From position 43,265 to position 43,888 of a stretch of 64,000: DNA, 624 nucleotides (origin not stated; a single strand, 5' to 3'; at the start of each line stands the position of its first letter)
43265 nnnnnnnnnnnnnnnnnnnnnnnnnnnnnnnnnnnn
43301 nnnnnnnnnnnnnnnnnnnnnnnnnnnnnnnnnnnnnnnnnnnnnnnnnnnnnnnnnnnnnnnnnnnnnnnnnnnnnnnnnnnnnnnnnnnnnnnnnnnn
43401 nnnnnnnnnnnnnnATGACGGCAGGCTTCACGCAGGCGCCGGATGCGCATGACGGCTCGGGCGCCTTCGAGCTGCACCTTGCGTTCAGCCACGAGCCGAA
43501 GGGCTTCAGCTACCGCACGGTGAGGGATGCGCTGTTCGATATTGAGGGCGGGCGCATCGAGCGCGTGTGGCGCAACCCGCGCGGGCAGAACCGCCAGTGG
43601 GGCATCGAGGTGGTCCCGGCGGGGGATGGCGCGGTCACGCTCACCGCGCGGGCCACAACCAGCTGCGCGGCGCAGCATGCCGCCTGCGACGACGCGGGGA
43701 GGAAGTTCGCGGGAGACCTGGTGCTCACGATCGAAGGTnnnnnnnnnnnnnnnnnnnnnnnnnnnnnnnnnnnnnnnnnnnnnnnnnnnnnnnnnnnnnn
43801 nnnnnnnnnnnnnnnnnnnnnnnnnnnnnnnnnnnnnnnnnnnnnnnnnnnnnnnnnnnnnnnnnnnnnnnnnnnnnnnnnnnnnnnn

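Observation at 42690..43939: C-terminal tandem repeats of the adhesin: an Ig-like GSGT…LNGGTI-type unit followed by three ~105-aa repeats with a conserved Cys pair, cut by IS3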

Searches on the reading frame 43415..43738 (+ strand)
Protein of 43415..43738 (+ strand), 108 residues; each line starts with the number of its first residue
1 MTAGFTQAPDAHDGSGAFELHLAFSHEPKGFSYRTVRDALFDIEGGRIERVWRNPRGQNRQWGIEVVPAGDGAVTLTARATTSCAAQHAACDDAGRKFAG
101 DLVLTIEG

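Call 24: search_solved_structures(query=A2, max_evalue=10, show_alignments=2)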
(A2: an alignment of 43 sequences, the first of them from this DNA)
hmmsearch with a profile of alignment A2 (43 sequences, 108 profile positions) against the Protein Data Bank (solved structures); distinct sequences matched with E-value up to 10: 5.
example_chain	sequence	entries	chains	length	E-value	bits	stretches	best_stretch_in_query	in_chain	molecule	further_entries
4d8h_A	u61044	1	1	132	0.24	14.5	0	47-80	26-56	de novo protein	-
3o49_A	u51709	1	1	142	0.29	14.3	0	54-80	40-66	de novo designed beta-trefoil architecture with symmetric primary structure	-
5xyi_Z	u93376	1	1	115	0.31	14.2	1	43-80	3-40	Uncharacterized protein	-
7ucv_A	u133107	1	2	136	0.78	12.9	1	10-63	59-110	Retinol-binding protein 2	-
2l21_A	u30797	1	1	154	0.79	12.9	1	63-97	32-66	Cation-independent mannose-6-phosphate receptor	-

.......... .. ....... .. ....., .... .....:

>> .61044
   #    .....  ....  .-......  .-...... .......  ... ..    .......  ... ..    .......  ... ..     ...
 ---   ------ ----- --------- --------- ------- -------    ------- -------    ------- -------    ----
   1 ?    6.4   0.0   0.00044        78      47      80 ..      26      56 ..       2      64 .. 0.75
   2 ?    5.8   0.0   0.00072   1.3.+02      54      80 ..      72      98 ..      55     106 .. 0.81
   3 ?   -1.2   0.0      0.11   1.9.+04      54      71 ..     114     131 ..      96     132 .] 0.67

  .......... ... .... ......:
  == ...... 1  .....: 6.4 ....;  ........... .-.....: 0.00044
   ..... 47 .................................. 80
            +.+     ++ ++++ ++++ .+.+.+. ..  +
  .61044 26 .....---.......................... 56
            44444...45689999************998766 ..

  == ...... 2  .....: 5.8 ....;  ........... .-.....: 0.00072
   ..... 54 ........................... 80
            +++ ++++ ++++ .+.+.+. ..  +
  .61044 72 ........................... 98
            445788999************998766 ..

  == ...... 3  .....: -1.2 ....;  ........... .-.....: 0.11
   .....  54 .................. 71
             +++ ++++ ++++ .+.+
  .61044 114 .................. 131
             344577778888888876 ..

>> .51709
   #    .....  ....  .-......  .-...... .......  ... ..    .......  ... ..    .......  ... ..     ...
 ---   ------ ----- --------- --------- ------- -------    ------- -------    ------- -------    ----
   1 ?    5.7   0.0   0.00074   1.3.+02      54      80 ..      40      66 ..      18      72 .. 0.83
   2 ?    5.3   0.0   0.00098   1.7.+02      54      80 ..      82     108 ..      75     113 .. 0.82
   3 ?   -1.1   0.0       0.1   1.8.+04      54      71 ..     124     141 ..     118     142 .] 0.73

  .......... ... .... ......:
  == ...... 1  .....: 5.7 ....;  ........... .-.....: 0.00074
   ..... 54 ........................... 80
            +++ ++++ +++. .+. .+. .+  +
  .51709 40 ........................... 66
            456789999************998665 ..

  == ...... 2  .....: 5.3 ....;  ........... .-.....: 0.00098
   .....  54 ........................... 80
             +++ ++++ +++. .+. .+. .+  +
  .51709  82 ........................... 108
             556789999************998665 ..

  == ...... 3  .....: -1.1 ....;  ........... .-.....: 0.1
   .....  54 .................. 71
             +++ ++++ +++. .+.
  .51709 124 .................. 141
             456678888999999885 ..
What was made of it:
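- Tried and rejected: The PDB sequence-profile search with the unit alignment gave only chance hits with E above 0.2 (call 24).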

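Call 30: predict_structure(alignment_id=A2)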
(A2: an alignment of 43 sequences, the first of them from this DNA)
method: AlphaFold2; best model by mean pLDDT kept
length: 108 residues; sequences in the alignment: 43
mean_pLDDT: 95.7   pTM: 0.86
mean pLDDT of the five models: 95.7, 94.6, 94.5, 93.8, 93.9
residues with pLDDT >= 90: 104; 70-90: 4; 50-70: 0; < 50: 0
segments of 3 or more residues with pLDDT < 50: none
pLDDT, mean of each block of 10 residues (from residue 1): 96 96 95 94 98 94 98 97 92 95 96
secondary structure, 60 per line:
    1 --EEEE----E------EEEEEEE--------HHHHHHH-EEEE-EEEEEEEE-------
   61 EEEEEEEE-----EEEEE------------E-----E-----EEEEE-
elements in order: E3-6 E18-24 H33-39 E41-44 E46-53 E61-68 E74-78 E103-107
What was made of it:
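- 43415..43738 (+): 108-aa unit, copy 2 (HDG at 43448; Cys codons at 43664 and 43685). AlphaFold model of this copy has pLDDT 95.7 (call 30).
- On Ig-like beta-sandwich fold: AlphaFold pLDDT 95.7 (call 30).
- Fold: AlphaFold pLDDT 95.7, pTM 0.86, seven to eight strands plus one short helix (call 30). In the predicted topology His12 sits in the loop before strand 2 and the Cys pair in the loop before the last strand (call 30); in a canonical Ig sandwich these loops lie at opposite ends.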

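Call 43: search_protein_representatives(alignment_id=A2)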
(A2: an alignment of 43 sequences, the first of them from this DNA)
Query: 43 sequences, 108 profile positions. Proteins with E-value up to 0.001 (for the whole library): 5798; up to 1e-10: 4505; up to 1e-30: 1769. The best 150 are listed.
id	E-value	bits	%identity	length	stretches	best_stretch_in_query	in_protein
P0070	0.0e+00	1108.2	-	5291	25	2-106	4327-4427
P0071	1.5e-217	722.9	-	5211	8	1-108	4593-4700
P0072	3.4e-195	651.0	-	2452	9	1-108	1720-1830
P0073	7.4e-194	646.7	-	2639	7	1-106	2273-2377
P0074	5.9e-189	631.0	-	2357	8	1-107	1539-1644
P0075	5.4e-185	618.2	-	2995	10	1-108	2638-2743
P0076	1.2e-183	613.9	-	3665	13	2-107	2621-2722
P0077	6.0e-170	569.8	-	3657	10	1-108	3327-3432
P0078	2.5e-166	558.2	-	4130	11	2-108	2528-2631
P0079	6.2e-163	547.3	-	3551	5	1-108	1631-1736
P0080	2.3e-160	539.0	-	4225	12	2-108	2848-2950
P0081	1.3e-156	526.9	-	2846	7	1-107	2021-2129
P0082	3.6e-145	490.1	-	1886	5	1-108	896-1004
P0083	1.1e-144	488.5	-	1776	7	1-108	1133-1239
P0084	4.5e-142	480.2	-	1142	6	1-108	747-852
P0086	2.8e-140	474.4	-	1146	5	1-108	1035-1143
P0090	3.4e-135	458.0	-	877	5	3-107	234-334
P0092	2.1e-134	455.5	-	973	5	1-107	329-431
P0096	1.4e-128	436.8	-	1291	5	1-108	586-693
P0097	2.8e-128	435.8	-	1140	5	1-108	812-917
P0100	3.2e-127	432.4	-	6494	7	2-108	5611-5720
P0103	2.7e-123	419.7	-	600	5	1-108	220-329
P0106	6.7e-119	405.6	-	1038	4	1-108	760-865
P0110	4.8e-116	396.4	-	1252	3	1-108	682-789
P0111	1.1e-115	395.3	-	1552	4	1-108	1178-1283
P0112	8.8e-115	392.4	-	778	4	1-108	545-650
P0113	1.3e-114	391.8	-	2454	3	1-108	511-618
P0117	5.1e-112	383.5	-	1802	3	1-108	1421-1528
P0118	1.1e-111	382.4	-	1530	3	1-108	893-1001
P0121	9.6e-111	379.4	-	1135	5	1-106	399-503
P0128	1.1e-108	372.8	-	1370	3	1-108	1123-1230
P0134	4.4e-107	367.6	-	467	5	1-108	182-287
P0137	9.6e-107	366.5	-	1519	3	1-108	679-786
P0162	9.2e-102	350.5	-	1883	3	1-108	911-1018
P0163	1.3e-101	350.0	-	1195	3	2-108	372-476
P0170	1.4e-99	343.5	-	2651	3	1-108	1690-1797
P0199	6.8e-94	325.2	-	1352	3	1-108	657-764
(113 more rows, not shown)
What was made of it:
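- Family size: 5,798 representatives at E<=1e-3 and 1,769 at E<=1e-30 (call 43).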

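Call 44: search_protein_families(library=pfam, proteins=[P0084, P0086, P0090, P0092, P0103, P0134, P0096, P0097, P0106, P0112], max_evalue=0.001)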
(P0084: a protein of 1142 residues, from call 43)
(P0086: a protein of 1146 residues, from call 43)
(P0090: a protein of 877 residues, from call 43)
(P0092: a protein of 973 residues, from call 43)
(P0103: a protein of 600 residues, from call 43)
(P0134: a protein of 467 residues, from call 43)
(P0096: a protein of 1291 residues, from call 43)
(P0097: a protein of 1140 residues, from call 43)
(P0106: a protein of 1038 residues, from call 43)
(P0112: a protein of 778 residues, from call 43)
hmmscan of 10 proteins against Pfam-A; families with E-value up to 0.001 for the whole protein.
P0084 (1142 aa): 3 families
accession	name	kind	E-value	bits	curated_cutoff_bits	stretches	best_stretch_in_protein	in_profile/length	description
PF19078.6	Big_12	-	1.3e-14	54.7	27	0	979-1052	7-80/102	Bacterial Ig-like domain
PF00041.27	fn3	-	7.5e-06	26.5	25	1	395-499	7-79/84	Fibronectin type III domain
PF00028.23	Cadherin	-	1.8e-05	25.5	28.8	1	307-370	16-81/93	Cadherin domain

P0086 (1146 aa): 1 family
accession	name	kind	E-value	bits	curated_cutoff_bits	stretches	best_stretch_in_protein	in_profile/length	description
PF12733.13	Cadherin-like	-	1.9e-24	86.4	24.2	2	26-109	3-88/89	Cadherin-like beta sandwich domain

P0090 (877 aa): 2 families
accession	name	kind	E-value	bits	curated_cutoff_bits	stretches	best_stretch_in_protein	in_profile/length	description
PF13860.13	FlgD_ig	-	5.9e-13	49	27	1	810-866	21-77/79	FlgD Ig-like domain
PF22692.1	LlgE_F_G_D1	-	0.00062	20.3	27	0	525-551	27-51/64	Flagellar hook protein FlgE/F/G D1 domain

P0092 (973 aa): 4 families
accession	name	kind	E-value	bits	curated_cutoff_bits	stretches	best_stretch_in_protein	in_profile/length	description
PF00041.27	fn3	-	1.1e-13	51.7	25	1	212-291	6-78/84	Fibronectin type III domain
PF13860.13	FlgD_ig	-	6.3e-13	49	27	1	906-962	21-77/79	FlgD Ig-like domain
PF00028.23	Cadherin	-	1.1e-05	26.1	28.8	1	136-198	28-92/93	Cadherin domain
PF25059.1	FN3_DSCAM-DSCAML_C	-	0.00021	22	39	0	230-286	13-69/89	DSCAM/DSCAML C-terminal Fn3-like domain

P0103 (600 aa): 0 families

P0134 (467 aa): 1 family
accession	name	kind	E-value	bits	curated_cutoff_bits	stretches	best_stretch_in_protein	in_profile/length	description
PF19078.6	Big_12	-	3.3e-10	40.5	27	0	306-370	20-82/102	Bacterial Ig-like domain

P0096 (1291 aa): 2 families
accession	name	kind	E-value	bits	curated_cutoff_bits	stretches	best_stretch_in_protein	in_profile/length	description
PF03160.20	Calx-beta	-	1.5e-21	77.1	27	1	695-786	8-99/119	Calx-beta domain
PF13753.12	SWM_repeat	-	0.00046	20.8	27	1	35-109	10-84/86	Putative flagellar system-associated repeat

P0097 (1140 aa): 6 families
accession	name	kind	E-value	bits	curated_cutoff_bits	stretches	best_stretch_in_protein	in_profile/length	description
PF03160.20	Calx-beta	-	1.5e-20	73.8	27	1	702-805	13-119/119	Calx-beta domain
PF13753.12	SWM_repeat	-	2.2e-14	53.9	27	1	476-558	1-85/86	Putative flagellar system-associated repeat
PF00041.27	fn3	-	4.6e-10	40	25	1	950-1032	6-81/84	Fibronectin type III domain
PF13860.13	FlgD_ig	-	3.1e-09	37.1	27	1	1077-1127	25-75/79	FlgD Ig-like domain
PF11578.13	DUF3237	-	9.1e-05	22.7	24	0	602-702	6-95/149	Protein of unknown function (DUF3237)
PF18962.6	Por_Secre_tail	-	0.0006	20.5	27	0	1057-1136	2-73/75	Secretion system C-terminal sorting domain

P0106 (1038 aa): 1 family
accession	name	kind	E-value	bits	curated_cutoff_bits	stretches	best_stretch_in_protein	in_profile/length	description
PF03160.20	Calx-beta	-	9.2e-08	32.6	27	1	867-918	8-59/119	Calx-beta domain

P0112 (778 aa): 0 families

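Call 47: search_protein_families(library=pfam, proteins=[P0117, P0118, P0110, P0162, P0111, P0128], max_evalue=0.001)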
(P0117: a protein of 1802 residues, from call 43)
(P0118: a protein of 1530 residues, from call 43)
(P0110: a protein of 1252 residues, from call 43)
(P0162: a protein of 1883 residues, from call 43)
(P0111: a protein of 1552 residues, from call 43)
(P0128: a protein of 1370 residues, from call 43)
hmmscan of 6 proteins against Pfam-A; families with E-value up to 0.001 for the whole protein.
P0117 (1802 aa): 8 families
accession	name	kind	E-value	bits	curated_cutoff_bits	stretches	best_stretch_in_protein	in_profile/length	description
PF03160.20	Calx-beta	-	4.5e-19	69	27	1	1533-1637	11-117/119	Calx-beta domain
PF16184.11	Cadherin_3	-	1e-12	48.4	25.5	0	162-267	2-103/106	Cadherin-like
PF17963.7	Big_9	-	1.4e-11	45.5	23.6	2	159-267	1-89/89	Bacterial Ig domain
PF00041.27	fn3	-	9.7e-09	35.8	25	1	939-1000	16-71/84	Fibronectin type III domain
PF17803.7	Cadherin_4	-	1.1e-05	26.3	25.1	0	661-723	2-65/71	Bacterial cadherin-like domain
PF19078.6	Big_12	-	0.00013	22.5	27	0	1647-1718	3-67/102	Bacterial Ig-like domain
PF17892.7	Cadherin_5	-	0.00014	22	26.5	0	670-776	2-96/98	Cadherin-like domain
PF24619.1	Ig_SibA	-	0.00067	20.1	27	0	232-270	97-135/135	SibA-like, immunoglobulin-like domain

P0118 (1530 aa): 5 families
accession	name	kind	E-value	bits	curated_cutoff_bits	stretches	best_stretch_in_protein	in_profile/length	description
PF03160.20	Calx-beta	-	6.6e-18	65.3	27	1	1125-1227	12-118/119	Calx-beta domain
PF05345.18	He_PIG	-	1.9e-16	60.7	24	1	313-407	2-96/96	Putative Ig domain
PF17803.7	Cadherin_4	-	5.1e-05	24.1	25.1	1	189-246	9-66/71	Bacterial cadherin-like domain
PF17963.7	Big_9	-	6.7e-05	24.1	23.6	1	191-299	1-84/89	Bacterial Ig domain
PF16184.11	Cadherin_3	-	0.00048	20.5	25.5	1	198-304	6-104/106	Cadherin-like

P0110 (1252 aa): 2 families
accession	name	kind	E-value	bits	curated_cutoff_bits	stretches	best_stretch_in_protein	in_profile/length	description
PF03160.20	Calx-beta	-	6.5e-23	81.5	27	1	1027-1126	12-115/119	Calx-beta domain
PF05345.18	He_PIG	-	3.2e-15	56.8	24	1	52-152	1-95/96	Putative Ig domain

P0162 (1883 aa): 1 family
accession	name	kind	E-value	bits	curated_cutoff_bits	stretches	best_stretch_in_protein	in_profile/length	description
PF03160.20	Calx-beta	-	2.3e-22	79.7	27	1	1257-1346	11-100/119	Calx-beta domain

P0111 (1552 aa): 4 families
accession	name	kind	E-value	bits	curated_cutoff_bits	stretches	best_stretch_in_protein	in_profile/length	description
PF19078.6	Big_12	-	5.3e-32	110.5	27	2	1325-1415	1-98/102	Bacterial Ig-like domain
PF13753.12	SWM_repeat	-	5.5e-19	68.6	27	1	853-931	2-85/86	Putative flagellar system-associated repeat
PF00028.23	Cadherin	-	2.6e-10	41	28.8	1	759-840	3-80/93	Cadherin domain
PF13205.12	Big_5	-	0.00026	22.1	23.6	0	853-947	8-96/105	Bacterial Ig-like domain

P0128 (1370 aa): 8 families
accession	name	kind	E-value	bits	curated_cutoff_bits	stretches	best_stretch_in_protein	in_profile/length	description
PF17963.7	Big_9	-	2.9e-26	92.6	23.6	4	437-546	1-87/89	Bacterial Ig domain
PF03160.20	Calx-beta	-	2.3e-24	86.2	27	2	899-988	10-100/119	Calx-beta domain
PF16184.11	Cadherin_3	-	2.8e-23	82.4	25.5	0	106-196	11-99/106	Cadherin-like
PF17803.7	Cadherin_4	-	1.6e-17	64.2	25.1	4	428-491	2-65/71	Bacterial cadherin-like domain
PF00530.23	SRCR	-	5.8e-14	52.7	26.1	1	783-891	2-99/100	Scavenger receptor cysteine-rich domain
PF24619.1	Ig_SibA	-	1.6e-13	51.2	27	0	165-204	96-135/135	SibA-like, immunoglobulin-like domain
PF13944.12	Calycin_like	-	1.1e-09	39.1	30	0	199-251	8-47/124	Calycin-like beta-barrel domain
PF23592.1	Cadherin_CELSR2_9th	-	0.0006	20.3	36.8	0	164-198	62-96/100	CELSR2-like, ninth cadherin domain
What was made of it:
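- Closest known: Bacterial Ig-like repeat domains of surface adhesins and S-layer proteins. Same: Same tandem arrangement in giant exported proteins alongside fn3, cadherin and Calx-beta domains (calls 44, 47).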

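Call 51: search_protein_families(library=ncbifam, proteins=[P0121, P0163], max_evalue=1)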
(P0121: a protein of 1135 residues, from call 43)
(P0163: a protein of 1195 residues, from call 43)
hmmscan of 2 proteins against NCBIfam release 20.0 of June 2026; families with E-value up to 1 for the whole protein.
P0121 (1135 aa): 2 families
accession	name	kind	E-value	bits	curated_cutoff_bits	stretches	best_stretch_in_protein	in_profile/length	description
TIGR00845.1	caca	equivalog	2.6e-10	38.7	679.85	1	539-592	428-481/921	sodium/calcium exchanger 1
NF008681.0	PRK11700.1-4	equivalog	0.09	12.1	231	0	301-337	134-170/188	VOC family protein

P0163 (1195 aa): 3 families
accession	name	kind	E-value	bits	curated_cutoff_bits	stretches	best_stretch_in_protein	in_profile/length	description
NF041539.1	choice_anch_R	domain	5.2e-19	68.7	30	1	87-226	11-143/155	choice-of-anchor R domain-containing protein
TIGR00845.1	caca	equivalog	7.2e-10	37.3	679.85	1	617-681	425-489/921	sodium/calcium exchanger 1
TIGR01414.1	autotrans_barl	domain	1.3e-05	24.5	16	1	812-1033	156-376/432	autotransporter outer membrane beta-barrel domain-containing protein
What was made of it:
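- Closest known: Type V. Same: One relative passes TIGR01414 (call 51).
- P0163 passes TIGR01414 autotrans_barl, 24.5 bits against a cutoff of 16 (call 51).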

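Call 68: list_cluster_members(proteins=[P0070, P0071, P0084, P0090, P0103, P0117, P0162, P0163, P0113, P0100])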
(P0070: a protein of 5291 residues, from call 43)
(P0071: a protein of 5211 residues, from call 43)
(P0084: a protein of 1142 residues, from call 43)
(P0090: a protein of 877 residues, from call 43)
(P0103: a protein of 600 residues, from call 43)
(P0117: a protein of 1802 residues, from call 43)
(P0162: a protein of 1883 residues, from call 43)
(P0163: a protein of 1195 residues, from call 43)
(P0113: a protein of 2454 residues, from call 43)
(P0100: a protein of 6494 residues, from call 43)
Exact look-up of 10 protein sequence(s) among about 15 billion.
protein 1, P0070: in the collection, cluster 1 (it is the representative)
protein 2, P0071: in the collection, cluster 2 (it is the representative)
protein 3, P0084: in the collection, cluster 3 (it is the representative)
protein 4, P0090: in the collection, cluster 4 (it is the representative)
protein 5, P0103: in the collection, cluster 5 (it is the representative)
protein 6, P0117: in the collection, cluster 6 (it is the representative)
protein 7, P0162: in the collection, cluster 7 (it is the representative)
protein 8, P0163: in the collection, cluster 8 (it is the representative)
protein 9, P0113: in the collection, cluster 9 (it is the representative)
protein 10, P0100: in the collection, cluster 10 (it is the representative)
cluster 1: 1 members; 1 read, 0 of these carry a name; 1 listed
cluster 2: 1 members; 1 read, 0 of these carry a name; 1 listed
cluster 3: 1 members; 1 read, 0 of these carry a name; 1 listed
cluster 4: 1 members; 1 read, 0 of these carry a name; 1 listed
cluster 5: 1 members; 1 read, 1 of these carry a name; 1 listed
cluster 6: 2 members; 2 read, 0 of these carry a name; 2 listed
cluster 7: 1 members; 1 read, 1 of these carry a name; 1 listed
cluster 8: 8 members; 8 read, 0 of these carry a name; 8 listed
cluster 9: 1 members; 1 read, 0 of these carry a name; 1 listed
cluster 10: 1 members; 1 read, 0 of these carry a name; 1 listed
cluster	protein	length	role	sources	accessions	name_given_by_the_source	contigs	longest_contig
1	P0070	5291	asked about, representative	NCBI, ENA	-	-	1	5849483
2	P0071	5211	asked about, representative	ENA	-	-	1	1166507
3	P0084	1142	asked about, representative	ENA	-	-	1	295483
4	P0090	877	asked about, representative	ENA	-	-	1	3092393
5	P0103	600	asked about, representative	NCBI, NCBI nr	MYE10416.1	MAG: hypothetical protein F4X99_01880 [Gammaproteobacteria bacterium] | hypothetical protein [Gammaproteobacteria bacterium]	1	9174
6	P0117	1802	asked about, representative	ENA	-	-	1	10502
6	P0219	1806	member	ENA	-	-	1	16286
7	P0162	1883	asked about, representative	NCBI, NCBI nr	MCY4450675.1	MAG: hypothetical protein OXC01_01880 [Immundisolibacterales bacterium] | hypothetical protein [Immundisolibacterales bacterium]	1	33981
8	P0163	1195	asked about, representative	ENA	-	-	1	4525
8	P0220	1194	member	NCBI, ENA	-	-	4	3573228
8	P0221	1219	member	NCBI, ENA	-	-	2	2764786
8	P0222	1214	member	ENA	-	-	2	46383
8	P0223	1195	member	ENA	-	-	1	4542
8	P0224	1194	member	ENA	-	-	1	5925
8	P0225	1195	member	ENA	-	-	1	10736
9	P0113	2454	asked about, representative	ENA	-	-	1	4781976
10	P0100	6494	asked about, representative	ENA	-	-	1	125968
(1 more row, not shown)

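Call 85: find_homologous_proteins(query=A2, max_evalue=1e-10)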
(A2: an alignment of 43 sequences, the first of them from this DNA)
Query A2 (43 sequences) (108 aa, profile of the alignment): 9 proteins with E <= 1e-10 among 3775 candidates.
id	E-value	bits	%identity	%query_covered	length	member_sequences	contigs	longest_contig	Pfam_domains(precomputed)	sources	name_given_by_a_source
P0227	2.1e-47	177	68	93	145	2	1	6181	-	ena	-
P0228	9.6e-46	172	56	81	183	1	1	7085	-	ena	-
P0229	3.8e-42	160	71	70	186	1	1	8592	-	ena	-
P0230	8.6e-34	133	66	100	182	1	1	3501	-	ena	-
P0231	2.9e-33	132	71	88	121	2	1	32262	-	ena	-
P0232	8.5e-26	108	70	81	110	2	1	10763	-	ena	-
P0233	5.8e-17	79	76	27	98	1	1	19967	-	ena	-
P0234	2.1e-14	71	29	51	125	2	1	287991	-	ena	-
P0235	1.4e-13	68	36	52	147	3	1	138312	-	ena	-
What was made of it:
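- Tried and rejected: A second find_homologous_proteins search with the unit alignment returned only 9 short fragments and added nothing (call 85).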
